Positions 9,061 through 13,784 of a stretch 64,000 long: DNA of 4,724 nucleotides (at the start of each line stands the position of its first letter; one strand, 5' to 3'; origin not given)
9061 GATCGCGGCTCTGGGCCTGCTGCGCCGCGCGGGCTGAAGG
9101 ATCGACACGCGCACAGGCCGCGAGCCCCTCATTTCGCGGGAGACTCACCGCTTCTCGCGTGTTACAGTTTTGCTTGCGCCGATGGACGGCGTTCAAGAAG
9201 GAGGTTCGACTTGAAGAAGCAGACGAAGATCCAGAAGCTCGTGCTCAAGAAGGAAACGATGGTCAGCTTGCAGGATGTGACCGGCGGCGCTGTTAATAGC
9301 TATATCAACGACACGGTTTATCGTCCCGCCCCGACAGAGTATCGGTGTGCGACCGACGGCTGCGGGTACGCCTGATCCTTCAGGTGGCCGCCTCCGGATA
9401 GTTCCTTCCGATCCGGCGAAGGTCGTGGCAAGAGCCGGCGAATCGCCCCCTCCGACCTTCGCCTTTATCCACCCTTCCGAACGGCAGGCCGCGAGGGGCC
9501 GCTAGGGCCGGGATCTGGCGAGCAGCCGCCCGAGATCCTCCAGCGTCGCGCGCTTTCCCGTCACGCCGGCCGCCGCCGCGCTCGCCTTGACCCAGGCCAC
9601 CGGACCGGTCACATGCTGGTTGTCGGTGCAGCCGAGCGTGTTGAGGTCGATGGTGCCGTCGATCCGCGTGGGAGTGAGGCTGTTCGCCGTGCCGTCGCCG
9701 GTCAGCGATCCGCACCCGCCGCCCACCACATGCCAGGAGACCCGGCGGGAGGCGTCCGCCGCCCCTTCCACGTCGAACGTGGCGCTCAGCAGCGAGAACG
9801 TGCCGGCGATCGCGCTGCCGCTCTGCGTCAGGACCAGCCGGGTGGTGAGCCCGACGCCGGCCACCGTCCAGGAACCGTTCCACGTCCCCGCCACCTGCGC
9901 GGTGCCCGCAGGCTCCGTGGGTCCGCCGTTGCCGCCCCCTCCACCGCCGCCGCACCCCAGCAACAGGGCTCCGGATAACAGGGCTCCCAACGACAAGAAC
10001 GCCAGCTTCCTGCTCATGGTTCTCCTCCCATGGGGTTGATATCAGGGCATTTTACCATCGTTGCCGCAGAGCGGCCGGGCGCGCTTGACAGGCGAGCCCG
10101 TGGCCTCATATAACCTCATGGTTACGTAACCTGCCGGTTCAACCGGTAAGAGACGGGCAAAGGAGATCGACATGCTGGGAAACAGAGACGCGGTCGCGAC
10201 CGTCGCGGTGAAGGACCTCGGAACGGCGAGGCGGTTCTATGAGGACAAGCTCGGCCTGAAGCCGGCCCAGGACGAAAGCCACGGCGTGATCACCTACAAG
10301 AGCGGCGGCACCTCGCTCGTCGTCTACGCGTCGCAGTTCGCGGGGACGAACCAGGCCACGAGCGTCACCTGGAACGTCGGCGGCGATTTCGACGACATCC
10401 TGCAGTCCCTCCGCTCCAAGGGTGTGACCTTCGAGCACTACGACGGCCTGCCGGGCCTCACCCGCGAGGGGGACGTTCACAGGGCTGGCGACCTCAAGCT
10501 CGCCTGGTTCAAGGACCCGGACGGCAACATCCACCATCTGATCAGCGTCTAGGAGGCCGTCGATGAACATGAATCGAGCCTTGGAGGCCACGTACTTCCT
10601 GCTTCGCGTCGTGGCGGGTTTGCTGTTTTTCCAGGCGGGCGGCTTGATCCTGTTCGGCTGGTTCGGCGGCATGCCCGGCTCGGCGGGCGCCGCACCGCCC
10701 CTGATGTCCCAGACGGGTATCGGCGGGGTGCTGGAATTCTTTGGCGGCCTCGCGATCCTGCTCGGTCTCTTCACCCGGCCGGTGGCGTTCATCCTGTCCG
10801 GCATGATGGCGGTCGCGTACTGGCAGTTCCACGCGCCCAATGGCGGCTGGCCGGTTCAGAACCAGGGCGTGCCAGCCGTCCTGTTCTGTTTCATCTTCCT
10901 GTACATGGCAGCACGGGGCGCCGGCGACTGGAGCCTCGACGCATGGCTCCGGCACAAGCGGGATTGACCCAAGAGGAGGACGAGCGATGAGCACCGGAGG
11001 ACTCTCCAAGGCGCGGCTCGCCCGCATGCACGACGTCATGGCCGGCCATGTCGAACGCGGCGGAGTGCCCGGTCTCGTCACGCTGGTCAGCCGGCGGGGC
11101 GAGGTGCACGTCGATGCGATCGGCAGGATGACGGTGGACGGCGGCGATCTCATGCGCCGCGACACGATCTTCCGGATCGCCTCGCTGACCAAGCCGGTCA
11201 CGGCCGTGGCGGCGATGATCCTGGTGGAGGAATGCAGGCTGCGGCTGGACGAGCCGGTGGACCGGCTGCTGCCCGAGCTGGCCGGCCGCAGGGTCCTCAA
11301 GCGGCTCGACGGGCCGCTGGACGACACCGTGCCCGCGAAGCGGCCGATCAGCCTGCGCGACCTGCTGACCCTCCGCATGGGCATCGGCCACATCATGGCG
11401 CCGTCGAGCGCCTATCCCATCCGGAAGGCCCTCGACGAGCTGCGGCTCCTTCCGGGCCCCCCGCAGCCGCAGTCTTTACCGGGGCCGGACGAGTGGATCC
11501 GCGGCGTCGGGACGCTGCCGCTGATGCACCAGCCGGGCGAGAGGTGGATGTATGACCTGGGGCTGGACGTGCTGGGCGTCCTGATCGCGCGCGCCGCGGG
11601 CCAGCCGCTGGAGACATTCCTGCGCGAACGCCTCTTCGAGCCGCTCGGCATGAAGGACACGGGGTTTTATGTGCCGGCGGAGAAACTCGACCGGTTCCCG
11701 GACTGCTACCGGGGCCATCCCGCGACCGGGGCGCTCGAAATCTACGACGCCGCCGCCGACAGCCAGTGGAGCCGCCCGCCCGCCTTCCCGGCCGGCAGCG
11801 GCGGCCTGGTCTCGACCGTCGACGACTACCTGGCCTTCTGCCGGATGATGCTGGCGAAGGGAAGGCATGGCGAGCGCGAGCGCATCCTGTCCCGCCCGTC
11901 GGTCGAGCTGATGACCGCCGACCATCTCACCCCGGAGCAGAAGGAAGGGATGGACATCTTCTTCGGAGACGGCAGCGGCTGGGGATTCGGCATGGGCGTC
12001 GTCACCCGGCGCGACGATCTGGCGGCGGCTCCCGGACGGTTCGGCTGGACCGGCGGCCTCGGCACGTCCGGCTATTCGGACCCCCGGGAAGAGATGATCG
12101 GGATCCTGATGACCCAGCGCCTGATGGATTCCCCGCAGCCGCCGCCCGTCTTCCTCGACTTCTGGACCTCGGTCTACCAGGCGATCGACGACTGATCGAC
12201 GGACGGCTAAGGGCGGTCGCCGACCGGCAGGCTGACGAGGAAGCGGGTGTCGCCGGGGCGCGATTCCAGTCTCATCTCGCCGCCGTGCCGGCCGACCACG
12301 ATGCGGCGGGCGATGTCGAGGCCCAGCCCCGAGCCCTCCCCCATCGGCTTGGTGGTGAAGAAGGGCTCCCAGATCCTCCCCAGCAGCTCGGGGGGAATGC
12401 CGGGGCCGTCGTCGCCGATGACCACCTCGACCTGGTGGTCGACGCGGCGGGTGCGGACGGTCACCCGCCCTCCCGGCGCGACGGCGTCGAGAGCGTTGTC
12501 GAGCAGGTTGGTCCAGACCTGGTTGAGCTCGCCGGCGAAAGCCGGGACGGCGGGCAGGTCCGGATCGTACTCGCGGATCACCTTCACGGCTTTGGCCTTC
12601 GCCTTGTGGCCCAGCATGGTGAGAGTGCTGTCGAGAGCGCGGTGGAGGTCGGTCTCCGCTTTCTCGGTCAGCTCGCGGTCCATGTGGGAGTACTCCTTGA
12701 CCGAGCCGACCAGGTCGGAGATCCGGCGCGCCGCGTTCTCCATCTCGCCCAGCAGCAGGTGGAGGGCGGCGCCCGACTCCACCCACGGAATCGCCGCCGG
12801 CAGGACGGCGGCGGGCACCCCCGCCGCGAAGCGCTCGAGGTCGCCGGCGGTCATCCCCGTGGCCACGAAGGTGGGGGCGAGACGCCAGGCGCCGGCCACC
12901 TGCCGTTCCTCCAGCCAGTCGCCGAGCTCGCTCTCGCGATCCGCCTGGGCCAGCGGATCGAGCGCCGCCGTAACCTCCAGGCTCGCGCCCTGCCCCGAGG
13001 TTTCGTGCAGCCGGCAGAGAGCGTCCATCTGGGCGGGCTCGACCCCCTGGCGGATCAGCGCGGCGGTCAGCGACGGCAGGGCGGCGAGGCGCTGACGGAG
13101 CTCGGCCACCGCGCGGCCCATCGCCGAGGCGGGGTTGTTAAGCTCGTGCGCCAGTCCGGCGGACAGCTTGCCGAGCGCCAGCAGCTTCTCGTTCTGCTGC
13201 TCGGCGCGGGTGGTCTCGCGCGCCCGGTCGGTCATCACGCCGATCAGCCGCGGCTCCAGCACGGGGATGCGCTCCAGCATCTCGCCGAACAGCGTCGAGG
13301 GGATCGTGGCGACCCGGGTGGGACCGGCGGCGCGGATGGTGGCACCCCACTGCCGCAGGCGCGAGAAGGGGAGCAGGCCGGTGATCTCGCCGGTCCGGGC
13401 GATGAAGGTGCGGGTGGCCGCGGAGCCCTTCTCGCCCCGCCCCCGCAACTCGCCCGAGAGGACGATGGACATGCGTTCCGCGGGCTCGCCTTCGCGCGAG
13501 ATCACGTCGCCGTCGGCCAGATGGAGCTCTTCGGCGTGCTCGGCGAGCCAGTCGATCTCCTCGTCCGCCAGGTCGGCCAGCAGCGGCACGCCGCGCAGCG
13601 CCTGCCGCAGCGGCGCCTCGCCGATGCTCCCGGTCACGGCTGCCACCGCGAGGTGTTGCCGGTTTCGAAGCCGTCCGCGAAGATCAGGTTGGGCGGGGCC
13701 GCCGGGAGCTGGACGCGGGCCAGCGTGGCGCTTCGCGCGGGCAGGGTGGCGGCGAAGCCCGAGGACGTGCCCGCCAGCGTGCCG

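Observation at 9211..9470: Precursor peptide A, founding member of a GG-leader peptide family, plus a conserved downstream hairpin module shared with a decayed copy at 6134-6340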

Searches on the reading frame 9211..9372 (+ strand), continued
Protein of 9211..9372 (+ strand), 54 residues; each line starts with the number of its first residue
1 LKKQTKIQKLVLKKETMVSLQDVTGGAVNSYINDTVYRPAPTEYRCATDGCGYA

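Call 68: find_encoding_contigs(protein=P0050, flank=10000, max_places=2)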
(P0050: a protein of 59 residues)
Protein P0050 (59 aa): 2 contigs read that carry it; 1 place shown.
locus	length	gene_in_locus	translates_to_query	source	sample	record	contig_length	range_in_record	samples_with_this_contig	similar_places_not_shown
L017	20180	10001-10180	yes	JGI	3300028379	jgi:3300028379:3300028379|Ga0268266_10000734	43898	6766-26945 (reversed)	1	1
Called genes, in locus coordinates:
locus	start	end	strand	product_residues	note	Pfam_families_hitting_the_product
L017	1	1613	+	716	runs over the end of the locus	PF00082:Peptidase_S8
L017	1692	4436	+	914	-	PF00082:Peptidase_S8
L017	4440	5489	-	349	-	PF01547:SBP_bac_1, PF13531:SBP_bac_11, PF13416:SBP_bac_8, PF13343:SBP_bac_6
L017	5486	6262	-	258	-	PF00528:BPD_transp_1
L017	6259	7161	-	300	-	PF00528:BPD_transp_1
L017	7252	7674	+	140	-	PF01909:NTP_transf_2, PF18765:Polbeta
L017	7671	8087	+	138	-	PF01934:HepT-like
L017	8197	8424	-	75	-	-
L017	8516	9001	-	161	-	-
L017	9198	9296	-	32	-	-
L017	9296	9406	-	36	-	-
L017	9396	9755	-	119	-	PF01909:NTP_transf_2, PF18765:Polbeta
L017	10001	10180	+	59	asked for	-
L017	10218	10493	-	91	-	-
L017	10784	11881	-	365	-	PF00005:ABC_tran, PF13304:AAA_21 (faint), PF08402:TOBE_2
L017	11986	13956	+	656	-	PF13088:BNR_2 (faint), PF14870:PSII_BNR (faint), PF24316:Tli3 (faint), PF02012:BNR (faint), PF25852:DUF6242_C (weak), PF15902:Sortilin-Vps10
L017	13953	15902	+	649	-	PF14870:PSII_BNR (faint), PF25852:DUF6242_C (faint), PF02012:BNR (faint), PF13088:BNR_2 (faint), PF15902:Sortilin-Vps10 (weak)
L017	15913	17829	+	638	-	PF14870:PSII_BNR (faint), PF02012:BNR (faint), PF13088:BNR_2 (faint), PF13810:DUF4185 (faint), PF25852:DUF6242_C (faint), PF15902:Sortilin-Vps10 (weak)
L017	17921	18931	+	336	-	-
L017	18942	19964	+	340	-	PF20943:DUF4785_3rd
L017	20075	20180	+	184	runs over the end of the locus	-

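Call 69: find_encoding_contigs(protein=P0046, flank=10000, max_places=2)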
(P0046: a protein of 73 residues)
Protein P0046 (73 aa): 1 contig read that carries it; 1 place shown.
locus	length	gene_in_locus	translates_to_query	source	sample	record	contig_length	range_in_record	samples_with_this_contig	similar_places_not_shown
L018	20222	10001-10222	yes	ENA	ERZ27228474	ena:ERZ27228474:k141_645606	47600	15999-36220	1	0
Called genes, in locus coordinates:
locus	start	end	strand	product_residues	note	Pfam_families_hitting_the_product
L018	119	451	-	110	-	-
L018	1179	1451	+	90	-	-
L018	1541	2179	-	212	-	-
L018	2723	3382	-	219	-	-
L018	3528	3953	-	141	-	PF12844:HTH_19, PF13560:HTH_31, PF01381:HTH_3, PF07022:Phage_CI_repr (weak), PF13413:HTH_25 (weak), PF13443:HTH_26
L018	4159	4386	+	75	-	-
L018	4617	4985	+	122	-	-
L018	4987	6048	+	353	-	-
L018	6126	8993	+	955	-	PF04851:ResIII, PF18766:SWI2_SNF2, PF00270:DEAD, PF00271:Helicase_C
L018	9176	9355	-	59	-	PF01402:RHH_1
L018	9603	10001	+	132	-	-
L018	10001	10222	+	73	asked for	-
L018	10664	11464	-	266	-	-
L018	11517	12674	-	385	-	PF14312:FG-GAP_2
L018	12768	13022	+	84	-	PF13560:HTH_31, PF12844:HTH_19 (weak), PF01381:HTH_3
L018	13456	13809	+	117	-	-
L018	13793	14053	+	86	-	-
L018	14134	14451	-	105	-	PF01381:HTH_3 (weak), PF13560:HTH_31 (weak)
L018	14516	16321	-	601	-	PF03772:Competence, PF00753:Lactamase_B (weak)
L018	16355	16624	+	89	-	-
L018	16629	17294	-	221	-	-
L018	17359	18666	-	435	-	-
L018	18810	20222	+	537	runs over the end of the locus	PF16697:Yop-YscD_cpl, PF00498:FHA, PF01590:GAF, PF13185:GAF_2, PF13492:GAF_3 (weak), PF00211:Guanylate_cyc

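Call 70: find_encoding_contigs(protein=P0071, flank=10000, max_places=2)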
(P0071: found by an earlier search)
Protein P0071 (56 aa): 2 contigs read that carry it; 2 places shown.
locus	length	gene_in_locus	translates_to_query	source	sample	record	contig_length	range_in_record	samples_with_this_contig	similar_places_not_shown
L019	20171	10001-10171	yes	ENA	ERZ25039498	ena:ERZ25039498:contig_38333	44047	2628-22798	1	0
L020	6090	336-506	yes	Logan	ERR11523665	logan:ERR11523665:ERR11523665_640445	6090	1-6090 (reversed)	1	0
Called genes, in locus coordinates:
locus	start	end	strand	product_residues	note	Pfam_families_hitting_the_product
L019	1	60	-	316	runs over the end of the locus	PF07969:Amidohydro_3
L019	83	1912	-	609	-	PF00082:Peptidase_S8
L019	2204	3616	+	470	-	-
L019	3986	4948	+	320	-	PF02574:S-methyl_trans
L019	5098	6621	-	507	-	PF00205:TPP_enzyme_M, PF02775:TPP_enzyme_C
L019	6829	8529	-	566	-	PF01593:Amino_oxidase, PF13450:NAD_binding_8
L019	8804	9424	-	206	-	-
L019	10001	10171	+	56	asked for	-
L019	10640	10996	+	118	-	-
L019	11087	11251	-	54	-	-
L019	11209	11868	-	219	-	-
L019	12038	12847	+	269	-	PF00535:Glycos_transf_2 (weak)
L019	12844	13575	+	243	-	PF04488:Gly_transf_sug (faint)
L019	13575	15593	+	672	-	-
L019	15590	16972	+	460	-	-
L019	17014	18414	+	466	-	-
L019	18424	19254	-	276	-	PF13469:Sulfotransfer_3 (faint)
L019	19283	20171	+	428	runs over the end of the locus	-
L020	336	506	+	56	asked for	-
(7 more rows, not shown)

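Call 88: search_protein_families(library=ncbifam, alignment_id=A6, max_evalue=0.01)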
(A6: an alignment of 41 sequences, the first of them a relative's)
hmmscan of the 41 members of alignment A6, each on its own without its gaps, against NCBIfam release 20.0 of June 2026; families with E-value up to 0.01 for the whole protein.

A. member 1, P0001 (54 aa): 1 family
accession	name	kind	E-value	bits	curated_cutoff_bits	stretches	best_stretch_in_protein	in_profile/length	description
NF038153.1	lant_leader_L1a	domain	0.00062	19.9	22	1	1-22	1-23/32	class I lanthipeptide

B. families by the number of members that match (of 41 scanned): 3 families
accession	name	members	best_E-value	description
NF038153.1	lant_leader_L1a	32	3.4e-06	class I lanthipeptide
NF033215.1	BlpC_Streptocco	2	0.0022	quorum-sensing system pheromone BlpC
NF038158.1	lant_leader_L1b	1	0.0019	class I lanthipeptide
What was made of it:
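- On Class I lanthipeptide precursor, L1a leader type (NF038153 / LxLxKx5L-GG): 32 of 41 A-family members match at E <= 0.01 (call 88).
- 32 of 41 family members match it at E <= 0.01 (call 88). Two family members weakly match the BlpC pheromone model (call 88).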

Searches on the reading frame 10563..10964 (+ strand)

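Call 12: search_protein_families(library=pfam, max_evalue=0.001, proteins=[window:10563-10964:+])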
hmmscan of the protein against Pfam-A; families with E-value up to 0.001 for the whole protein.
window:10563-10964:+ (134 aa): 1 family
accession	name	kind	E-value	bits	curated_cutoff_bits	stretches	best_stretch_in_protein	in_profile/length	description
PF07681.17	DoxX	-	3.6e-11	44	23.6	1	12-91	3-85/85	DoxX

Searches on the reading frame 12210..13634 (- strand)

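Call 61: search_protein_families(library=pfam, max_evalue=0.001, proteins=[window:12210-13634:-])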
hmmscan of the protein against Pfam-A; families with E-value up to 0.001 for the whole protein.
window:12210-13634:- (475 aa): 2 families
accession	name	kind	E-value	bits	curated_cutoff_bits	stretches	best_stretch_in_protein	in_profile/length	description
PF02518.31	HATPase_c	-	5.5e-25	88.4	26.4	1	369-471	5-109/111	Histidine kinase-, DNA gyrase B-, and HSP90-like ATPase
PF00027.35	cNMP_binding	-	6.3e-10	39.3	27.5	1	38-122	3-88/89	Cyclic nucleotide-binding domain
